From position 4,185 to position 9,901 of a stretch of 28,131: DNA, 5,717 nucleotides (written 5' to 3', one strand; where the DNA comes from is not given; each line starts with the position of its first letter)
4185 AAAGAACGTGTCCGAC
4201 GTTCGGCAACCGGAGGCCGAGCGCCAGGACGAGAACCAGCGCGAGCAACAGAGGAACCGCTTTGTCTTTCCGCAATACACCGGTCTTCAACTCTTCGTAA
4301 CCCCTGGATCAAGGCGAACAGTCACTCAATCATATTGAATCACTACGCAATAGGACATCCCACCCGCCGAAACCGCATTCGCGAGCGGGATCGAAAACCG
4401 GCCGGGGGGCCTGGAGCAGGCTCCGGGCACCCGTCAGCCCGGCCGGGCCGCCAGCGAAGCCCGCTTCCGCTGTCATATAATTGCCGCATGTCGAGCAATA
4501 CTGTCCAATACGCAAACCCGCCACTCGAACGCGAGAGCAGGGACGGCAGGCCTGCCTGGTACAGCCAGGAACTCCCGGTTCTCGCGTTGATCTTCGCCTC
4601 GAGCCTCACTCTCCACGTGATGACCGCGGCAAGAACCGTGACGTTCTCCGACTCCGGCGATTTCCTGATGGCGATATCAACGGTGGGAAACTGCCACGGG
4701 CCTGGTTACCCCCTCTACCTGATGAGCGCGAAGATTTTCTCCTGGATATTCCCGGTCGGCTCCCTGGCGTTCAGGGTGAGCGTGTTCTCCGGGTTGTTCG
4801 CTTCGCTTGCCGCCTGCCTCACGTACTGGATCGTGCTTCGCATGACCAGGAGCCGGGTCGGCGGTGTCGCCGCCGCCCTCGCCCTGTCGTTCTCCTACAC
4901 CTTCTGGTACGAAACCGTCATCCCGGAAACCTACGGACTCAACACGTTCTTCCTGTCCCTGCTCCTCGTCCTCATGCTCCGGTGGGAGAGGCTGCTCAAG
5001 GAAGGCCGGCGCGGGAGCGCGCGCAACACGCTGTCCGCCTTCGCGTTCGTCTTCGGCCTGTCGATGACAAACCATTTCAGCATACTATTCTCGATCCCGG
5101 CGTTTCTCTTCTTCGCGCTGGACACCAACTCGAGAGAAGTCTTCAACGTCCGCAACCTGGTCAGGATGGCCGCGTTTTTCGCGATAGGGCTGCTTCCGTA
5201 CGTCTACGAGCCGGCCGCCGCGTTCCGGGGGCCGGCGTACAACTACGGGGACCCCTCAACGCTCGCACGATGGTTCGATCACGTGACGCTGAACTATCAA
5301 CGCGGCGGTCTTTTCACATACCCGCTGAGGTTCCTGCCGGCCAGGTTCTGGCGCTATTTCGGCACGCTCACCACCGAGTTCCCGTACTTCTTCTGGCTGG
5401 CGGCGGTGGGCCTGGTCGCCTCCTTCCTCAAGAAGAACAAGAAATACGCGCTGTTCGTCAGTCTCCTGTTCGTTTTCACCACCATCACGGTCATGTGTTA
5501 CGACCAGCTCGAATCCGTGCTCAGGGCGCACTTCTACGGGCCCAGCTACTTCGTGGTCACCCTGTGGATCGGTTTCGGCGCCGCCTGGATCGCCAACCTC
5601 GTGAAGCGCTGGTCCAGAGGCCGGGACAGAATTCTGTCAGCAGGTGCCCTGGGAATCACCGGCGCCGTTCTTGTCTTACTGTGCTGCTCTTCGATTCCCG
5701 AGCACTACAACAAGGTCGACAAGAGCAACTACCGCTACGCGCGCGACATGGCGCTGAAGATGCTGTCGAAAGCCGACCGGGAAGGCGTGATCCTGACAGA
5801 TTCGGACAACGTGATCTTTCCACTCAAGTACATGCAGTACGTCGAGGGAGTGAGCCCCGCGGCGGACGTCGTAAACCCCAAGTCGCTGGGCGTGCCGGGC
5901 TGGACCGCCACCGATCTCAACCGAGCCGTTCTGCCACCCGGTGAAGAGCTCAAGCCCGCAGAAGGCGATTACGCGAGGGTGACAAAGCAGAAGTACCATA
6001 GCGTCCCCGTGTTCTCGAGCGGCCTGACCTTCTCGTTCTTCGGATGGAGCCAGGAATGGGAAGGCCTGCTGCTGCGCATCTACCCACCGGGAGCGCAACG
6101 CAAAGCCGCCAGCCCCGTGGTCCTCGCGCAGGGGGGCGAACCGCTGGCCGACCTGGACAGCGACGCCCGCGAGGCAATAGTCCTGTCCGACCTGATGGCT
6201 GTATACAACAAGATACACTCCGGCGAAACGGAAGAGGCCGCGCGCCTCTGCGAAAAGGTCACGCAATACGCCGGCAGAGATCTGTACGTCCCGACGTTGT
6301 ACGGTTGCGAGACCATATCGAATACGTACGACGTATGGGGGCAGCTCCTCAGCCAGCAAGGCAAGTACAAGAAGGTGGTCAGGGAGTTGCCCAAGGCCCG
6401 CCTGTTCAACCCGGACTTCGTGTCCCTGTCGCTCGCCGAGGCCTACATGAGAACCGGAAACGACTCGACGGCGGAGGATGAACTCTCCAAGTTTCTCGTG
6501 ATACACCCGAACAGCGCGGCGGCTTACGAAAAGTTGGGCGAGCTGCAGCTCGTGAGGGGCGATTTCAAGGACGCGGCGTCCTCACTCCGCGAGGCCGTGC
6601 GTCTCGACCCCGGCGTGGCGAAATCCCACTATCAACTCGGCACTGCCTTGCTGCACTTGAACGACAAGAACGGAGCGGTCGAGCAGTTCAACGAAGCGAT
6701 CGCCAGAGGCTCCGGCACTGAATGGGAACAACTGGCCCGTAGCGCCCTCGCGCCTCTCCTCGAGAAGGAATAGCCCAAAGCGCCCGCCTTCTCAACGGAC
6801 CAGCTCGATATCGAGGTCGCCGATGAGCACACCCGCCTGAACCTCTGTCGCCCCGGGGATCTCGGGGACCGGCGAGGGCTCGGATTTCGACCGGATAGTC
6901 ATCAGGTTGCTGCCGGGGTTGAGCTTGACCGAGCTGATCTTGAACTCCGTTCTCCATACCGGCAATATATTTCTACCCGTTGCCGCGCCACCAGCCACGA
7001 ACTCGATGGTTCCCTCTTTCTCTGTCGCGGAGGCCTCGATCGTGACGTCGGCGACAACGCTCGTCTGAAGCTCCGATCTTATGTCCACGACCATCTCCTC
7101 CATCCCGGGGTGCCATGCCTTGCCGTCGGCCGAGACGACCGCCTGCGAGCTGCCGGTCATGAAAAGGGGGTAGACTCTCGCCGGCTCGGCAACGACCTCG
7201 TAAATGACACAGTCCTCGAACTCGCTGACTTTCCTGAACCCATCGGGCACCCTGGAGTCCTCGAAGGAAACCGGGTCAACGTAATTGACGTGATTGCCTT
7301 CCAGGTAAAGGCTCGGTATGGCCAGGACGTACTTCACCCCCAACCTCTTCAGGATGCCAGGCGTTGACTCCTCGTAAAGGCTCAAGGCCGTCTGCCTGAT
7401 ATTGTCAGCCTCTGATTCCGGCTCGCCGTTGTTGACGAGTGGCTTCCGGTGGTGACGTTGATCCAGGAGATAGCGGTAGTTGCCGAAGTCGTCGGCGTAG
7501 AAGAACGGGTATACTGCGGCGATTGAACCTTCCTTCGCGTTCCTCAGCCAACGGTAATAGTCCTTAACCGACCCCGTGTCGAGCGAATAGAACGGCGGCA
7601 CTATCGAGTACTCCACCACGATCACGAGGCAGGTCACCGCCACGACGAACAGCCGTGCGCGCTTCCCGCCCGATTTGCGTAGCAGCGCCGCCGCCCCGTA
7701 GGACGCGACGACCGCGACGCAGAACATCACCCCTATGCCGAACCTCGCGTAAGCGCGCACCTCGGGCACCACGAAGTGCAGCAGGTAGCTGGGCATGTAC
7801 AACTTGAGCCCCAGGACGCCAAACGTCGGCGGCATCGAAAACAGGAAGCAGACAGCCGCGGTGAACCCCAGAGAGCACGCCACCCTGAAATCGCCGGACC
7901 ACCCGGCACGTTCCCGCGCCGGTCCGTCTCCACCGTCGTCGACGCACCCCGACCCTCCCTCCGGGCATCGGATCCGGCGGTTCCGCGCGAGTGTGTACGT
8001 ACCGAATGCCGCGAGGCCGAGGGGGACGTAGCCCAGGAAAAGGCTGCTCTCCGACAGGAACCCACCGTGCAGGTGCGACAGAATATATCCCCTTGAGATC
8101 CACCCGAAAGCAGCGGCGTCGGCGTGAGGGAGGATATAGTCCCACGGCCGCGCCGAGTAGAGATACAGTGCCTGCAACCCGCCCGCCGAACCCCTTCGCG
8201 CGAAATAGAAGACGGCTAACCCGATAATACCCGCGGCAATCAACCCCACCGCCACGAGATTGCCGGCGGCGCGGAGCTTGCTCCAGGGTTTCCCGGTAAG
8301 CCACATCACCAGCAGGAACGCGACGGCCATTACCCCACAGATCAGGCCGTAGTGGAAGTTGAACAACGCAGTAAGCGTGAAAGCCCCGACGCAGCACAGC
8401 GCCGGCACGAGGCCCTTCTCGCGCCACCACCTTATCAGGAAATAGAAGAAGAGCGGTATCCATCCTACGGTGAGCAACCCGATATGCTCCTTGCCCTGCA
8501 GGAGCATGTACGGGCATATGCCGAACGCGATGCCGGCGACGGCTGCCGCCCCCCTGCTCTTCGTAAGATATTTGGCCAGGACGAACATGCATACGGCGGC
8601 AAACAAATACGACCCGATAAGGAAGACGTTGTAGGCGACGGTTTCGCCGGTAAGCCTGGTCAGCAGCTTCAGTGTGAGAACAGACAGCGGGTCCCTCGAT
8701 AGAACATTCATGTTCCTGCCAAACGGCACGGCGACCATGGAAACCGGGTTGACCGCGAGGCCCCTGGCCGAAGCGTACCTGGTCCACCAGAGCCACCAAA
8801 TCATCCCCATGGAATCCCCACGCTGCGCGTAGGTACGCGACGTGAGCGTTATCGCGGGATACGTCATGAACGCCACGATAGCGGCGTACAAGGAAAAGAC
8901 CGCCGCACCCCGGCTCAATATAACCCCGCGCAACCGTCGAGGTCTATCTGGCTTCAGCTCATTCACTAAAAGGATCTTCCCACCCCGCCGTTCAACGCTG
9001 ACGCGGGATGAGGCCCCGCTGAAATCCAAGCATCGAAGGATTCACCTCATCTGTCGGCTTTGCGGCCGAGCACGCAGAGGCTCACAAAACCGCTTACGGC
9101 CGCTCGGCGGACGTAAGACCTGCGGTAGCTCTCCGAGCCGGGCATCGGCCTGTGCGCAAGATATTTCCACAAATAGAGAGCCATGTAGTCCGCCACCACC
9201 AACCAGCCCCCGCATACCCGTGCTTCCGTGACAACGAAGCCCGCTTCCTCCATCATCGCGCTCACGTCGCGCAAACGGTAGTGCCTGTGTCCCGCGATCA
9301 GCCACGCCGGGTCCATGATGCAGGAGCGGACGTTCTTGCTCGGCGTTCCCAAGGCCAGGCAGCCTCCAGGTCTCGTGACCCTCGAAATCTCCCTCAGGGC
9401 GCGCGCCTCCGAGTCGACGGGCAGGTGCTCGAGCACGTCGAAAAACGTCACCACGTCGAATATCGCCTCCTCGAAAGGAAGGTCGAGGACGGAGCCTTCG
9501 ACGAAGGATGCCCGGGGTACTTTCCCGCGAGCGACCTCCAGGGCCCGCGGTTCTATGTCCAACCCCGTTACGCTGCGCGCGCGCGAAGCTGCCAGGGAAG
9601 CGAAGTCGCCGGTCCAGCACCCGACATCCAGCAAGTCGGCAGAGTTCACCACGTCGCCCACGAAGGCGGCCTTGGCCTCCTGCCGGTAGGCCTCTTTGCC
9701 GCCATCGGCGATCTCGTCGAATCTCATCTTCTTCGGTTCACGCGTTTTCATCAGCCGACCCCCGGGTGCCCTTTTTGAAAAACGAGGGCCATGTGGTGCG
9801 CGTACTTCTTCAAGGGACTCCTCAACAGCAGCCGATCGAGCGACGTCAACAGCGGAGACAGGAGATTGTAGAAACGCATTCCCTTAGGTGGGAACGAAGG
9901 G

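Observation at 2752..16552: pilA-linked 14-kb island of four GT-C-type enzymes, a GT2 and four methylating enzymes: candidate new pilin glyco-methylation system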

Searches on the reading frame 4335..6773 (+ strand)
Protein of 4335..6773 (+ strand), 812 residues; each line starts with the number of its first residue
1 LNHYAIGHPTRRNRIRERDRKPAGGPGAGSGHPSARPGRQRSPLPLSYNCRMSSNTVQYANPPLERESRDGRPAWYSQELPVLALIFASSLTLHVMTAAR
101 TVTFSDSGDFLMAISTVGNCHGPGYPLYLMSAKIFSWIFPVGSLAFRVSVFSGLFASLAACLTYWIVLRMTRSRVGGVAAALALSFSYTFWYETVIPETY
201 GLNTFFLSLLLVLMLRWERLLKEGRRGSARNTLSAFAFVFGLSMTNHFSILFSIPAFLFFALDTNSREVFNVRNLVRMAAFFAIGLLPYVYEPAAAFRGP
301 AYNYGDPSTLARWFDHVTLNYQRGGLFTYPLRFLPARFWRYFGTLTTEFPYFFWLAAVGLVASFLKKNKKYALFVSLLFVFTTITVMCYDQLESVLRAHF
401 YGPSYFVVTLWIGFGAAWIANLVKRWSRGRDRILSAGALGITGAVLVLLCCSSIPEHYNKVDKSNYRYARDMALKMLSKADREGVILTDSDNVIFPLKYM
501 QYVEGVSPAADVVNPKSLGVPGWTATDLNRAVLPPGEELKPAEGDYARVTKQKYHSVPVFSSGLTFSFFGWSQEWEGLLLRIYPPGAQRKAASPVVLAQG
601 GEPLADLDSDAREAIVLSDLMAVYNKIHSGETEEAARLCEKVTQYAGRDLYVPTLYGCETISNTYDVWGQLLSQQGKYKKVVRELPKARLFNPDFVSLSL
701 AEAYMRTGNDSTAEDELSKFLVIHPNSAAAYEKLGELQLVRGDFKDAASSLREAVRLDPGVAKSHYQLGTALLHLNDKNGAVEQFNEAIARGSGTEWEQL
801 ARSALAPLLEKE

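Call 5: search_protein_families(library=pfam, proteins=[window:4335-6773:+], max_evalue=0.01)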
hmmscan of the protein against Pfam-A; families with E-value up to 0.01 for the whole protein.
window:4335-6773:+ (812 aa): 16 families
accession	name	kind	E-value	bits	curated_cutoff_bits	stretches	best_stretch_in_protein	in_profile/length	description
PF11028.14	TMEM260-like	-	3.5e-30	105.5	24.2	1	106-262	1-171/179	Protein O-mannosyl-transferase TMEM260-like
PF07719.23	TPR_2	-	5.2e-14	51.6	27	1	728-760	1-33/34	Tetratricopeptide repeat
PF14559.12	TPR_19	-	5.1e-10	40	25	1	742-797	5-61/68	Tetratricopeptide repeat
PF13428.12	TPR_14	-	5.5e-10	39.4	23.5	1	698-737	5-44/44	Tetratricopeptide repeat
PF13432.12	TPR_16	-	2.5e-09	37.9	32.7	1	734-793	3-62/65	Tetratricopeptide repeat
PF00515.34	TPR_1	-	4.4e-08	33.1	27.8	0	762-790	1-29/34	Tetratricopeptide repeat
PF13431.12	TPR_17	-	8.3e-07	29.2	24.4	0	752-782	3-33/34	Tetratricopeptide repeat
PF13414.12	TPR_11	-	1e-06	28.7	26.8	0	741-773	7-39/42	TPR repeat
PF13174.12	TPR_6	-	1.5e-06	28.9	26.3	0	699-727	5-33/33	Tetratricopeptide repeat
PF13424.12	TPR_12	-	4.3e-06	27.3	30.1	0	724-758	41-75/77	Tetratricopeptide repeat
PF13181.12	TPR_8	-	2.4e-05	24.6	25.7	0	762-789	1-28/34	Tetratricopeptide repeat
PF25063.1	ARM_TT21_C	-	3e-05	24.4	35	1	698-758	99-159/209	Tetratricopeptide repeat protein 21 C-terminal ARM domain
PF13231.12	PMT_2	-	0.00036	21.2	26.1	1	132-289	10-157/160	Dolichyl-phosphate-mannose-protein mannosyltransferase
PF13176.12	TPR_7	-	0.0021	18.4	27.9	0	730-760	1-33/36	Tetratricopeptide repeat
PF03704.23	BTAD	-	0.0023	18.7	22.1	1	727-789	61-123/146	Bacterial transcriptional activator domain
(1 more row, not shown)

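Call 8: search_protein_families(library=ncbifam, proteins=[window:4335-6773:+], max_evalue=0.01)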
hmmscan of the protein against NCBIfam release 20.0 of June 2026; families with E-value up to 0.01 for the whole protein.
window:4335-6773:+ (812 aa): 12 families
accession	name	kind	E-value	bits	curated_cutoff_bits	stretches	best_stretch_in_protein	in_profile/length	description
NF040959.1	MamA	equivalog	1e-11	44.7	200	1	664-790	39-167/204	magnetosome protein MamA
TIGR02917.1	PEP_TPR_lipo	equivalog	1.9e-10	39.3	312.2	1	664-789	467-594/899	XrtA/PEP-CTERM system TPR-repeat protein PrsT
TIGR02521.1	type_IV_pilW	equivalog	9.5e-08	31.9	154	1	697-790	34-127/234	type IV pilus biogenesis/stability protein PilW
TIGR00990.1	3a0801s09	subfamily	7.3e-06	24.9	757.25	1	722-793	325-396/615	mitochondrial import receptor subunit TOM70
TIGR02795.1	tol_pal_ybgF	equivalog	8.6e-06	26.3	90.1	1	701-804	9-118/119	tol-pal system protein YbgF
TIGR03939.1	PGA_TPR_OMP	equivalog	0.00016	20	366.65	1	687-791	386-492/800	poly-beta-1,6 N-acetyl-D-glucosamine export porin PgaA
NF033920.0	C39_PA2778_fam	equivalog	0.0005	19.6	150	1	699-790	161-252/255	PA2778 family cysteine peptidase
NF033758.1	gliding_GltE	equivalog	0.0016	17.5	225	1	669-792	229-355/411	adventurous gliding motility TPR repeat lipoprotein GltE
NF052400.1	M48_BAM_BepA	equivalog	0.002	17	570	1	666-776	345-457/483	beta-barrel assembly-enhancing protease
NF007302.0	PRK09782.1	equivalog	0.0033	15.5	1223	1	707-784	592-668/990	phage receptor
TIGR00540.1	TPR_hemY_coli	hypoth_equivalog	0.0043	15.9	142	1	706-788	304-385/385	heme biosynthesis-associated TPR protein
TIGR02552.1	LcrH_SycD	equivalog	0.0053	16.5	104.8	0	711-805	35-130/136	SycD/LcrH family type III secretion system chaperone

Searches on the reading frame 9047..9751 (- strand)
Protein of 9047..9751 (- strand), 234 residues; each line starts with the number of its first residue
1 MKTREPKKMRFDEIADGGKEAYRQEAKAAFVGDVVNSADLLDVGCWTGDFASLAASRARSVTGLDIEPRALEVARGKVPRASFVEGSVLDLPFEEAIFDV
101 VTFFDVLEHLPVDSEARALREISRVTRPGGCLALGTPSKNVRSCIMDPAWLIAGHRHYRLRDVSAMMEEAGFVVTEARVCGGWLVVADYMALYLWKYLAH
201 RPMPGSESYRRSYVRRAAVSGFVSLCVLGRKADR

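Call 5: search_protein_families(library=pfam, proteins=[window:9047-9751:-], max_evalue=0.01)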
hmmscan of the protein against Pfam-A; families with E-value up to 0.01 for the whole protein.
window:9047-9751:- (234 aa): 8 families
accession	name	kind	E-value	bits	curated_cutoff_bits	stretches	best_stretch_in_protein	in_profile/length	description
PF08241.18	Methyltransf_11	-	9.6e-23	81.1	21.2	1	41-133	1-94/95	Methyltransferase domain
PF13649.12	Methyltransf_25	-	5.1e-21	75.6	27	1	41-130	2-97/97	Methyltransferase domain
PF13489.12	Methyltransf_23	-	2.4e-16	60.4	27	1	36-176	22-163/164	Methyltransferase domain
PF13847.12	Methyltransf_31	-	4.4e-16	59.3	27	1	39-138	6-113/145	Methyltransferase domain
PF08242.18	Methyltransf_12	-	4.5e-14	53.4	30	1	41-132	1-98/98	Methyltransferase domain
PF01209.24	Ubie_methyltran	-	7.4e-10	39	20.1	1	35-135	46-152/233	ubiE/COQ5 methyltransferase family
PF05401.17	NodS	-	1.6e-05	25.3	24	1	36-141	43-151/201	Nodulation protein S (NodS)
PF01728.25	FtsJ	-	0.00017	22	24.1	1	38-100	23-87/181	FtsJ-like methyltransferase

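Call 8: search_protein_families(library=ncbifam, proteins=[window:9047-9751:-], max_evalue=0.01)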
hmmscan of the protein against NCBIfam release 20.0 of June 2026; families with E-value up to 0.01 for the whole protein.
window:9047-9751:- (234 aa): 39 families (the best 25 are shown)
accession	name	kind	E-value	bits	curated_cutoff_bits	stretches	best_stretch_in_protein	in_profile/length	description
NF043040.1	corrin_prot_MT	hypoth_equivalog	1.6e-18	67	180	1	22-178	26-202/216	corrinoid protein-associated methyltransferase CpaM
TIGR01934.1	MenG_MenH_UbiE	subfamily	1.1e-14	54.3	158.35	1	33-135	38-142/223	ubiquinone/menaquinone biosynthesis methyltransferase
NF045667.1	MTase_DVU1556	equivalog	4.7e-14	52.3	155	1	34-175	20-163/213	DVU_1556 family methyltransferase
NF001244.0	PRK00216.1-5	equivalog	3.5e-13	49.4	216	1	36-134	48-153/236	bifunctional demethylmenaquinone methyltransferase/2-methoxy-6-polyprenyl-1,4-benzoquinol methylase UbiE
TIGR01983.1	UbiG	equivalog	1e-11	44.6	102.95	1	18-145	37-162/228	bifunctional 2-polyprenyl-6-hydroxyphenol methylase/3-demethylubiquinol 3-O-methyltransferase UbiG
NF001241.0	PRK00216.1-2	equivalog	2.8e-11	43.5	327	1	17-141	34-154/231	demethylmenaquinone methyltransferase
NF007610.0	PRK10258.1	equivalog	3.6e-11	42.9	342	1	37-140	43-144/251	malonyl-ACP O-methyltransferase BioC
NF001243.0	PRK00216.1-4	equivalog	4.8e-11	42.5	235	1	33-132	44-149/237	demethylmenaquinone methyltransferase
NF041255.1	mycofact_MftM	equivalog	5.9e-11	42.2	200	1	33-186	136-288/289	mycofactocin oligosaccharide methyltransferase MftM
TIGR02752.1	MenG_heptapren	equivalog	3e-10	40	419.85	1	33-133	42-148/231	demethylmenaquinone methyltransferase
NF045825.1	FAmtase_mtf2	equivalog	4.3e-10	39.2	400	1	35-132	57-156/248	fatty-acid O-methyltransferase Mtf2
NF045823.1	PthPhpthDimycoMt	equivalog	7.2e-10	38.5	300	1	37-133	67-165/256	phthiotriol/phenolphthiotriol dimycocerosates methyltransferase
NF041537.1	ArsM_AhpD_UU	exception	2.6e-09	36.3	510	1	31-177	71-227/345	arsenite methyltransferase/AhpD domain selenoprotein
NF004851.0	PRK06202.1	equivalog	9.2e-09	35.1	243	1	13-126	39-158/237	hypothetical protein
NF047649.1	MTase_UXPK_star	exception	3.8e-08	32.7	460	1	32-134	73-181/283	methyltransferase/UXPK-star double selenoprotein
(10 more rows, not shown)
